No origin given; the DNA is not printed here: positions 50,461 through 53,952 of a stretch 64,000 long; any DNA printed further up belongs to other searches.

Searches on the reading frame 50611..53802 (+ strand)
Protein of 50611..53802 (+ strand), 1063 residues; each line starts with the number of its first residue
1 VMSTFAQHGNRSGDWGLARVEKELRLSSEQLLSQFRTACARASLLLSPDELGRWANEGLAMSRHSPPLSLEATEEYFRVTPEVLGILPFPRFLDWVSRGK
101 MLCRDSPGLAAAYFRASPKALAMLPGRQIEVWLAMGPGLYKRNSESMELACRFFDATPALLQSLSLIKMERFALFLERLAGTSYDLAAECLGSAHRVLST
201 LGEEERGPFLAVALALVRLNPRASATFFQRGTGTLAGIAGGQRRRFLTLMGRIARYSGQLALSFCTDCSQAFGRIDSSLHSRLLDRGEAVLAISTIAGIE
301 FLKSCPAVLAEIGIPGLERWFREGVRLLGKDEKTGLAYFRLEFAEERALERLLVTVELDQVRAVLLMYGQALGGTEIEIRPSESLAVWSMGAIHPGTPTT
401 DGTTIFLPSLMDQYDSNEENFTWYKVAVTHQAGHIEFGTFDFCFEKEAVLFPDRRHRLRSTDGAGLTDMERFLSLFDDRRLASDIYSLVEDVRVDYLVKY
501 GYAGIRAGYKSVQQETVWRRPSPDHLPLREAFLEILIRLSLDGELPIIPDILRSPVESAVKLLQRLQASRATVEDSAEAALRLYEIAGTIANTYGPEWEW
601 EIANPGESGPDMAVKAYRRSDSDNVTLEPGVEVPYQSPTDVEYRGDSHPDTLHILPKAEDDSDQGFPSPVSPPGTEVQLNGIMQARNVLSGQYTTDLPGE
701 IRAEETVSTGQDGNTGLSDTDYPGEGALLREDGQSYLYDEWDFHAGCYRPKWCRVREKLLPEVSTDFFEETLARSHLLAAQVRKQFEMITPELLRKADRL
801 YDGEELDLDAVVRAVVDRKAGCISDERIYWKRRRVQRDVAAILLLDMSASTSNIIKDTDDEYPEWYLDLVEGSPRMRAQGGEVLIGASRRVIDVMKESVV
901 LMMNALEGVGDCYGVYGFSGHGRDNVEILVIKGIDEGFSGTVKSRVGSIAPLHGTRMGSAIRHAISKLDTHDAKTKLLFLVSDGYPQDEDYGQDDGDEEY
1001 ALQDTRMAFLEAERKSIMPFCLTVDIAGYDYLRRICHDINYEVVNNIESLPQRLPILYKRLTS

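Call 22: search_protein_families(library=pfam, proteins=[window:50611-53802:+], max_evalue=0.001)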
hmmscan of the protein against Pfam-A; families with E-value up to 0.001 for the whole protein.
window:50611-53802:+ (1063 aa): 1 family
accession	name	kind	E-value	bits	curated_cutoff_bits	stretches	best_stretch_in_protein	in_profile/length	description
PF00092.34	VWA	-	9.4e-05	23.1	23.8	1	894-1040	19-155/174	von Willebrand factor type A domain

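Call 64: search_protein_families(library=pfam, proteins=[window:50611-53802:+], max_evalue=0.1)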
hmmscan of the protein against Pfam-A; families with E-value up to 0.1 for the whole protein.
window:50611-53802:+ (1063 aa): 2 families
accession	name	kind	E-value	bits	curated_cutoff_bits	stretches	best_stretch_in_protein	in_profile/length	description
PF00092.34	VWA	-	9.4e-05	23.1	23.8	1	894-1040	19-155/174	von Willebrand factor type A domain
PF05762.20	VWA_CoxE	-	0.031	14.1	26.4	0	801-853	22-71/222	VWA domain containing CoxE-like protein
